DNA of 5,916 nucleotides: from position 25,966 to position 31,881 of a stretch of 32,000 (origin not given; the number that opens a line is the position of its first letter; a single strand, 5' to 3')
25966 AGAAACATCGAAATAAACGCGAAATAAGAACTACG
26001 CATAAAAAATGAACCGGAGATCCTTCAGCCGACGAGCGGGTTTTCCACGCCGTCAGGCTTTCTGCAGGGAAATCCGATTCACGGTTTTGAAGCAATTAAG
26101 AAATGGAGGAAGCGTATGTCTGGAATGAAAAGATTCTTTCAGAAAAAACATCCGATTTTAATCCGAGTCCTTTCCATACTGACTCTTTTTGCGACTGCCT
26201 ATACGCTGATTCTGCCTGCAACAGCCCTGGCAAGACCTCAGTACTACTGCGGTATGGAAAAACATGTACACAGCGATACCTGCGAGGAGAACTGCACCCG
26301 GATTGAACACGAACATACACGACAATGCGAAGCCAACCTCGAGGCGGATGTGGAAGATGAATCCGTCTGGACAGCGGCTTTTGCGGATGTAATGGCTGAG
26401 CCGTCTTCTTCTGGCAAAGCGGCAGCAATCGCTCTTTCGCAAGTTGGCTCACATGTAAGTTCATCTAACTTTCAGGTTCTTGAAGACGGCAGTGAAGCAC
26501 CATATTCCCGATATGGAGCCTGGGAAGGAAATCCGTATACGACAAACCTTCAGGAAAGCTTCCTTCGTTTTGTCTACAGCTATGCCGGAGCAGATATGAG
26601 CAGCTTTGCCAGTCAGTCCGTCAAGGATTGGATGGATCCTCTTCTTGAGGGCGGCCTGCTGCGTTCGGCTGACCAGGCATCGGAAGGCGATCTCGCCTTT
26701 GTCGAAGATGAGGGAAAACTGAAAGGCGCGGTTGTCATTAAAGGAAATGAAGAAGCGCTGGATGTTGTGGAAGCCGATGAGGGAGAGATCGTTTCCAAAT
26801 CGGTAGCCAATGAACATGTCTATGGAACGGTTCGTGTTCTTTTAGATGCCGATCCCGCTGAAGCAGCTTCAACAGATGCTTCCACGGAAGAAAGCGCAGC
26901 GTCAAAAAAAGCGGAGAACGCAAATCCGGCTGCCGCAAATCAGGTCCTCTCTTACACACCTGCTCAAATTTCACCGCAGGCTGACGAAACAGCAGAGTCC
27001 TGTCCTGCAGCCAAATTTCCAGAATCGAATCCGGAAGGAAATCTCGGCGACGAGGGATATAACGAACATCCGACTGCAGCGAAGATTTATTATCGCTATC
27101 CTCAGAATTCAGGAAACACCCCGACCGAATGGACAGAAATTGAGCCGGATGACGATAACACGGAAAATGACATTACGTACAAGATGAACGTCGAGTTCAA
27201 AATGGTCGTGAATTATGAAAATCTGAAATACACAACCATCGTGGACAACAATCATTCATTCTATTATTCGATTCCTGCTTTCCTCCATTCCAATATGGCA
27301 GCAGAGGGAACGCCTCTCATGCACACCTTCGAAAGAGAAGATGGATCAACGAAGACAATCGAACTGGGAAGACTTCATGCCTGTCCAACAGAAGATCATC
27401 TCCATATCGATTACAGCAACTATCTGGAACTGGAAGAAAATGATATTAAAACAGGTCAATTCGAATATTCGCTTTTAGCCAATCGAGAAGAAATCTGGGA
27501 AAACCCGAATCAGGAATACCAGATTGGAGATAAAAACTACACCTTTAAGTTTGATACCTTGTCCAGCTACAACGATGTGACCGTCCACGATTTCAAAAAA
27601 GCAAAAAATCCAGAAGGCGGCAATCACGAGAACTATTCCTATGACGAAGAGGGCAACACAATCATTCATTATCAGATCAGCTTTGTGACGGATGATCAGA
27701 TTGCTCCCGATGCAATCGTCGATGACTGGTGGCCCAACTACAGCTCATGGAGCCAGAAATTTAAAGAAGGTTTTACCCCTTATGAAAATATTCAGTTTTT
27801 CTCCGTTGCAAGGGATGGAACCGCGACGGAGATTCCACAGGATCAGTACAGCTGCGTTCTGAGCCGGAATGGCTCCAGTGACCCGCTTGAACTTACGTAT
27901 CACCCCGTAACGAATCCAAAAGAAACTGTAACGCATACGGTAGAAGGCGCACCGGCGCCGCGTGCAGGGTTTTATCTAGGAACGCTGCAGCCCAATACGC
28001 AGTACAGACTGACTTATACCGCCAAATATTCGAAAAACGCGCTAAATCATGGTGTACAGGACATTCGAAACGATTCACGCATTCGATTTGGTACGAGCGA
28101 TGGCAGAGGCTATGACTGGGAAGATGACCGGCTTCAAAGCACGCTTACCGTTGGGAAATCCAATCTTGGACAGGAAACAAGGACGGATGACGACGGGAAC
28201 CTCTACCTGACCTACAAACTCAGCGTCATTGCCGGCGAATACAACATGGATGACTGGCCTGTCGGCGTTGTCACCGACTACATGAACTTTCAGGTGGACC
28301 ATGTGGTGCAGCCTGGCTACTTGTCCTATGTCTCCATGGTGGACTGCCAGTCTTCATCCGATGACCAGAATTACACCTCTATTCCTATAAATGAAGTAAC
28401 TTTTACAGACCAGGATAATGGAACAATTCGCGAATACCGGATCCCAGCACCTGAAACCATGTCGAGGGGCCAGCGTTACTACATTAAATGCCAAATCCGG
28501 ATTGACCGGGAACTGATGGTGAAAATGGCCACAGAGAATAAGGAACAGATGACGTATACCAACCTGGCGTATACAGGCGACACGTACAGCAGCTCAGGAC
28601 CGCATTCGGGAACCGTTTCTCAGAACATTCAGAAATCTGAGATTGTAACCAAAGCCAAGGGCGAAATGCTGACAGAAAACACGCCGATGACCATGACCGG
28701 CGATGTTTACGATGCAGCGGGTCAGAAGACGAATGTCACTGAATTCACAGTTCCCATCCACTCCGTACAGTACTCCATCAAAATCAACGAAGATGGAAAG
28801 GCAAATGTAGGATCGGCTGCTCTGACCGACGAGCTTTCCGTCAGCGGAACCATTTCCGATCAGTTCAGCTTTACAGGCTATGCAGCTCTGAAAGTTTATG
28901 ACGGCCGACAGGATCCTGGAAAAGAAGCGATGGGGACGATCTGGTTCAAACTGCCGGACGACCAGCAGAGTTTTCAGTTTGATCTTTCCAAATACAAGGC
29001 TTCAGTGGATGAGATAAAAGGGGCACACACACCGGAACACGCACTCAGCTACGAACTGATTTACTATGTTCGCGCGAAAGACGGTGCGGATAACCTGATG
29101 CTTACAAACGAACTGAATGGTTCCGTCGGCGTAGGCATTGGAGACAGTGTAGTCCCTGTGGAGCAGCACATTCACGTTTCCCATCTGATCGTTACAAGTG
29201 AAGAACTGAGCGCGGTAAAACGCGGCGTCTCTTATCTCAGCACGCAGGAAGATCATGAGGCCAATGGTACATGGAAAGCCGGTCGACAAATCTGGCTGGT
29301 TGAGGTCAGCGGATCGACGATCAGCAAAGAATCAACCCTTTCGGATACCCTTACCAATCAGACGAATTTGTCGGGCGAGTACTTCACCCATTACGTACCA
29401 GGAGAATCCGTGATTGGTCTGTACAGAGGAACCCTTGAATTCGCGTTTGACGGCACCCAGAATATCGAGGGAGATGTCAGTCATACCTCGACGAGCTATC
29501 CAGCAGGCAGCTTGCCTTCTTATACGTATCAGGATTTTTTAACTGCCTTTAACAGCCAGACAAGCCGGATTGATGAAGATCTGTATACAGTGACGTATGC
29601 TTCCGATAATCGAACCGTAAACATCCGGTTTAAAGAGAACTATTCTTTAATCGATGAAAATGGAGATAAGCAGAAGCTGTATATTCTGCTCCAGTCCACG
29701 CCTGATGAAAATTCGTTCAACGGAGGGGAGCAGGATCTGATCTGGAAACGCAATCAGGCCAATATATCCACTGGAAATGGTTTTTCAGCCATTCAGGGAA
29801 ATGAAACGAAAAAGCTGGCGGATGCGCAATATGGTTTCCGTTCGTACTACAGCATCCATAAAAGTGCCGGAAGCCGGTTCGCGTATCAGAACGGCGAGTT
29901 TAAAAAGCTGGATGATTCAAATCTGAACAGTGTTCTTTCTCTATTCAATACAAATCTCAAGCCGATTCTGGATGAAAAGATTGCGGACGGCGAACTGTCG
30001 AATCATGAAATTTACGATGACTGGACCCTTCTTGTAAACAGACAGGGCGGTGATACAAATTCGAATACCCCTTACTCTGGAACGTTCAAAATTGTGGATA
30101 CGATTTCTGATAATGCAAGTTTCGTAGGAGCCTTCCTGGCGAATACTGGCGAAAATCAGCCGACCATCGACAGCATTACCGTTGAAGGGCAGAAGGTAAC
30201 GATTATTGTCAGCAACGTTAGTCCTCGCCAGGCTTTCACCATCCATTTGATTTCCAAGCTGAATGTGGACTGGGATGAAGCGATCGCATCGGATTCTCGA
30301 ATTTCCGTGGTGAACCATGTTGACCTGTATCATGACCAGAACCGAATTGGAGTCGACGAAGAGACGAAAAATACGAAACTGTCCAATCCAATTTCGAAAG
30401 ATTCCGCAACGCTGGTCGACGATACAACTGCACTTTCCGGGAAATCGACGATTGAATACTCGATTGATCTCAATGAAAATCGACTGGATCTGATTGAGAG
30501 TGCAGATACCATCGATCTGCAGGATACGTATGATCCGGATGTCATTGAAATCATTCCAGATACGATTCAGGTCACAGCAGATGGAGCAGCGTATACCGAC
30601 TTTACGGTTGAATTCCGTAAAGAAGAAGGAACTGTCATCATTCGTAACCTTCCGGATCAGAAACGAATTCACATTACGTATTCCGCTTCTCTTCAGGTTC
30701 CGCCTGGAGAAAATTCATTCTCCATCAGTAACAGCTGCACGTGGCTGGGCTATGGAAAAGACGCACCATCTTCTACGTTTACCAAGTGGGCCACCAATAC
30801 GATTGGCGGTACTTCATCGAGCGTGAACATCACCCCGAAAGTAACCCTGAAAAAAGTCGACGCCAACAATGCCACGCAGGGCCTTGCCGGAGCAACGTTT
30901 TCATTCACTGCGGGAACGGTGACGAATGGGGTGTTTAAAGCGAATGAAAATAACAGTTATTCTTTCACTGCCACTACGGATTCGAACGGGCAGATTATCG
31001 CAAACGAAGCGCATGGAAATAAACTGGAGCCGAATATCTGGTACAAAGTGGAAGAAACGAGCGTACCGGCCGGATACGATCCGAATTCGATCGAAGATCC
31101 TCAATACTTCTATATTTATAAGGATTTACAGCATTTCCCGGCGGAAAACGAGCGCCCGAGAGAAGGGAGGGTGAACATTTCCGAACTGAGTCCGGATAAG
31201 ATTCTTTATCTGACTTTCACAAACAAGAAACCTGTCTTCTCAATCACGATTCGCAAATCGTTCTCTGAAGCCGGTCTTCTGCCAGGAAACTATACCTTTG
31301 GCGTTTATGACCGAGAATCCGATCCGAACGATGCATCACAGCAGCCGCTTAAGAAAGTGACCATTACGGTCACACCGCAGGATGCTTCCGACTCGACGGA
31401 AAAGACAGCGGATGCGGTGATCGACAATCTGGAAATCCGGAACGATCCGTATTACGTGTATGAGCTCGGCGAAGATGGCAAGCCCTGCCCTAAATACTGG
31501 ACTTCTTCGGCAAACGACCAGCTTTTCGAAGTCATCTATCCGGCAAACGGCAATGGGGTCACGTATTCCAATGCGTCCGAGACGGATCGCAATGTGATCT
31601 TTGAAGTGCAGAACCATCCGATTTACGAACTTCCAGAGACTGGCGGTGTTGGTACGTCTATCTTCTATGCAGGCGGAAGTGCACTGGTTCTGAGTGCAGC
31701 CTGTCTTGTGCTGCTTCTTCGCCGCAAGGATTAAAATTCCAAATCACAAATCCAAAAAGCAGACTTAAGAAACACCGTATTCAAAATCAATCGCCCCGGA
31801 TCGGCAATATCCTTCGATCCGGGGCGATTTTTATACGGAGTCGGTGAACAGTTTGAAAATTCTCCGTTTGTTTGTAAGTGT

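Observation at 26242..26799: Adhesin N-terminus: Cys/His cluster followed by an apparently catalytically dead CHAP/NlpC-like module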

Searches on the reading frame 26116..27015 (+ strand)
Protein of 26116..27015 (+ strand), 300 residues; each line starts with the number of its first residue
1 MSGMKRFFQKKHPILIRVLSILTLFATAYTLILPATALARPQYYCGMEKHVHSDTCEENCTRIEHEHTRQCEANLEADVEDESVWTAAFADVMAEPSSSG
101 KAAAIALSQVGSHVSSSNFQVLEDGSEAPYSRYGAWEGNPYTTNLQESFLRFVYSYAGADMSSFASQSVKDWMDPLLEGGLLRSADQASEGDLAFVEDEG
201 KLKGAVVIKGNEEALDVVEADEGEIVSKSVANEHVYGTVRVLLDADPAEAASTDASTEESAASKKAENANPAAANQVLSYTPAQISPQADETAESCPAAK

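Call 3: search_protein_families(library=pfam, proteins=[window:26116-27015:+], max_evalue=1)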
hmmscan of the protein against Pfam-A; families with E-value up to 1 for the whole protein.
window:26116-27015:+ (300 aa): 0 families
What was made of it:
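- Closest known: CHAP domain amidases/endopeptidases. Different: It gets no Pfam hit of its own (call 3).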

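Call 4: search_protein_families(library=ncbifam, proteins=[window:26116-27015:+], max_evalue=1)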
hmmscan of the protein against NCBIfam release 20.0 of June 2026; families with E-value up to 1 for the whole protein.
window:26116-27015:+ (300 aa): 3 families
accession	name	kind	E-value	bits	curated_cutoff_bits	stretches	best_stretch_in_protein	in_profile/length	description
NF012209.1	LEPR-8K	domain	0.15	11.8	17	1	240-254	9-23/24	LEPR-XLL domain-containing protein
NF040554.1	mini_HHHH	equivalog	0.18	12.1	40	1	18-52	4-38/45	HHHH-motif protein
TIGR02451.1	anti_sig_ChrR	subfamily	0.29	10.9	124.5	1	51-116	26-89/216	ChrR family anti-sigma-E factor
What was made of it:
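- Tried and rejected: Pfam and NCBIfam on the window's N-terminal 300 aa gave nothing usable (calls 3, 4).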

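Call 6: search_solved_structures(query=window:26116-27015:+, max_evalue=10, show_alignments=2)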
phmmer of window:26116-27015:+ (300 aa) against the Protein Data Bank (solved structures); distinct sequences matched with E-value up to 10: 1.
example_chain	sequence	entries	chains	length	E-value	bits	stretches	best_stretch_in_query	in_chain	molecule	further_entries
9qt5_N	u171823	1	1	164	1.4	11.5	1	209-264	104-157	Large ribosomal subunit protein bL17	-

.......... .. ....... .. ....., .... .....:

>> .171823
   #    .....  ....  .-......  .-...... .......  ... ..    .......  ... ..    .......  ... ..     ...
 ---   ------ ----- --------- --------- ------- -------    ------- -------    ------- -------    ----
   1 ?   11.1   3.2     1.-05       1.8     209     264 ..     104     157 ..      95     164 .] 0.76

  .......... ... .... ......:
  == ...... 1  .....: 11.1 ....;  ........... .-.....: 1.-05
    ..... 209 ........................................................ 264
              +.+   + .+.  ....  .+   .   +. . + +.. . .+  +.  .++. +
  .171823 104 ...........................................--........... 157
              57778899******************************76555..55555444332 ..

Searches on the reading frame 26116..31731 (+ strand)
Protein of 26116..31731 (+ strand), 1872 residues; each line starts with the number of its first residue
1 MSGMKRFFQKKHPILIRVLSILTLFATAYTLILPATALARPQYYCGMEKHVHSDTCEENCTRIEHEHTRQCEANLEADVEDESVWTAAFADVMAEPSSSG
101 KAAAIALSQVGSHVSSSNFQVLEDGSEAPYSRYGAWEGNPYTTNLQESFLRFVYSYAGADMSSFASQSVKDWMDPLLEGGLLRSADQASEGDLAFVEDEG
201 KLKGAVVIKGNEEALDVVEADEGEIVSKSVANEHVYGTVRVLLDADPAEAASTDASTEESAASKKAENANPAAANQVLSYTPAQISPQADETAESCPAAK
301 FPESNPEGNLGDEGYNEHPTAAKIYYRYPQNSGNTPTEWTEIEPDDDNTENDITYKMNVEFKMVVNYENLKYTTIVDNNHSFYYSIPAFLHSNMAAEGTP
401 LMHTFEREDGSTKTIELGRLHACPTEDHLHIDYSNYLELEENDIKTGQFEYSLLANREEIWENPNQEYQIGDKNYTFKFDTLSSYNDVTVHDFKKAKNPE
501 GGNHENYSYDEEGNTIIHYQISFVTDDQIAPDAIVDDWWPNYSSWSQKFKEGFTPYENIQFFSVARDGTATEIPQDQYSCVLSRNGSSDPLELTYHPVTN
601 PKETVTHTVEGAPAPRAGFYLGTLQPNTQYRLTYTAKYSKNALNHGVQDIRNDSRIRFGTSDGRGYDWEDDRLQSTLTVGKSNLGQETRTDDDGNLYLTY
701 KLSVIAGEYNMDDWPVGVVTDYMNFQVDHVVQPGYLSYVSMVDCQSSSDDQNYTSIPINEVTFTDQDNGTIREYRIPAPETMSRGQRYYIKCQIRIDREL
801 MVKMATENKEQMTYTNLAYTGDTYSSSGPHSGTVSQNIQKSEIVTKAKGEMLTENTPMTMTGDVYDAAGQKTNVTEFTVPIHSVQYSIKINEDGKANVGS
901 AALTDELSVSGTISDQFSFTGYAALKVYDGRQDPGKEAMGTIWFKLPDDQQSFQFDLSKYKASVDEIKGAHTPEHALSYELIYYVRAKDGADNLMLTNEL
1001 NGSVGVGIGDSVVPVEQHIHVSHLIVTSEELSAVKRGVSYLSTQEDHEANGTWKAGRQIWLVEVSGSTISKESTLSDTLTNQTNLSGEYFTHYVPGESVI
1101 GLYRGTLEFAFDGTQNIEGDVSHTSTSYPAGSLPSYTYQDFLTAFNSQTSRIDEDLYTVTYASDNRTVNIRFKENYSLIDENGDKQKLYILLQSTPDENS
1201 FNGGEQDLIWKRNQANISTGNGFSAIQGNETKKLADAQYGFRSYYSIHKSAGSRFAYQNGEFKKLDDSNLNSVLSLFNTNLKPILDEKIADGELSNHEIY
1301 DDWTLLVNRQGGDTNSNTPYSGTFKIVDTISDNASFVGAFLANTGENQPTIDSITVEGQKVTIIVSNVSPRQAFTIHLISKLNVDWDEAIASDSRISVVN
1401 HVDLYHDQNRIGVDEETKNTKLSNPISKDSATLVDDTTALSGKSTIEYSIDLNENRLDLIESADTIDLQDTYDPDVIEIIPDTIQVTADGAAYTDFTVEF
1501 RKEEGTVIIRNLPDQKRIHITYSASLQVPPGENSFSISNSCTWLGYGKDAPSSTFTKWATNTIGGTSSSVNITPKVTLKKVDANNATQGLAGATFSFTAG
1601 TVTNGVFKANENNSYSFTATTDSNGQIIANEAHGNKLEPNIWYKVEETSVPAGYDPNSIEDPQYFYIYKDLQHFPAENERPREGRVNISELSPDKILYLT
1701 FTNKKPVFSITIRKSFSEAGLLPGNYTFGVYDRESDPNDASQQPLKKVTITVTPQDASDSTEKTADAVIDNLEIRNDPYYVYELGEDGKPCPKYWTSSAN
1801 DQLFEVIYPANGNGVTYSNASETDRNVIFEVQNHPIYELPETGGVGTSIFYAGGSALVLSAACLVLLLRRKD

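Call 3: search_protein_families(library=pfam, proteins=[window:26116-31731:+], max_evalue=1)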
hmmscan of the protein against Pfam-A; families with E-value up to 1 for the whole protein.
window:26116-31731:+ (1872 aa): 3 families
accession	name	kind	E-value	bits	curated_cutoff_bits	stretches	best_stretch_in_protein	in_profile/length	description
PF17802.7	SpaA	-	8.4e-08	32.7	23.1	1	1575-1668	2-77/91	Prealbumin-like fold domain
PF00746.26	Gram_pos_anchor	-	0.0083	16.5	20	1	1838-1871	8-40/43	LPXTG cell wall anchor motif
PF23258.1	DUF7072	-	0.038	13.8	27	1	1482-1523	18-60/66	Domain of unknown function (DUF7072)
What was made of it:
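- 30838..31119 (+): SpaA/prealbumin-like stalk domain, residues 1575-1668. Pfam PF17802, 32.7 bits (call 3)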

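Call 4: search_protein_families(library=ncbifam, proteins=[window:26116-31731:+], max_evalue=1)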
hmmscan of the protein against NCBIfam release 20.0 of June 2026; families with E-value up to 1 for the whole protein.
window:26116-31731:+ (1872 aa): 2 families
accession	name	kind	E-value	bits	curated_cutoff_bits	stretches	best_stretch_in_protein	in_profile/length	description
TIGR01167.1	LPXTG_anchor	domain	0.0021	18.6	15.9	1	1838-1871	1-32/34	LPXTG cell wall anchor domain-containing protein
NF038340.1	SAR2788_fam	subfamily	0.027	14.3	50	1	825-885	65-117/177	SAR2788 family putative toxin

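Call 15: search_solved_structures(query=window:26116-31731:+, max_evalue=1)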
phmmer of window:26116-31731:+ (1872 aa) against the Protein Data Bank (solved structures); distinct sequences matched with E-value up to 1: 0.

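Call 32: find_encoding_contigs(protein=window:26116-31731:+, flank=10000, max_places=4)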
Protein window:26116-31731:+ (1872 aa): no gene with exactly this product is on record in the collection.

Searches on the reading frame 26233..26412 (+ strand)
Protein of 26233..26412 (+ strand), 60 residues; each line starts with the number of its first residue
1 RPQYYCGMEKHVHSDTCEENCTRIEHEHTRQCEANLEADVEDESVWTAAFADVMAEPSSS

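Call 74: search_protein_families(library=pfam, proteins=[window:26233-26412:+], max_evalue=10)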
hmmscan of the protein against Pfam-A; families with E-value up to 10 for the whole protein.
seq(60 aa): 0 families
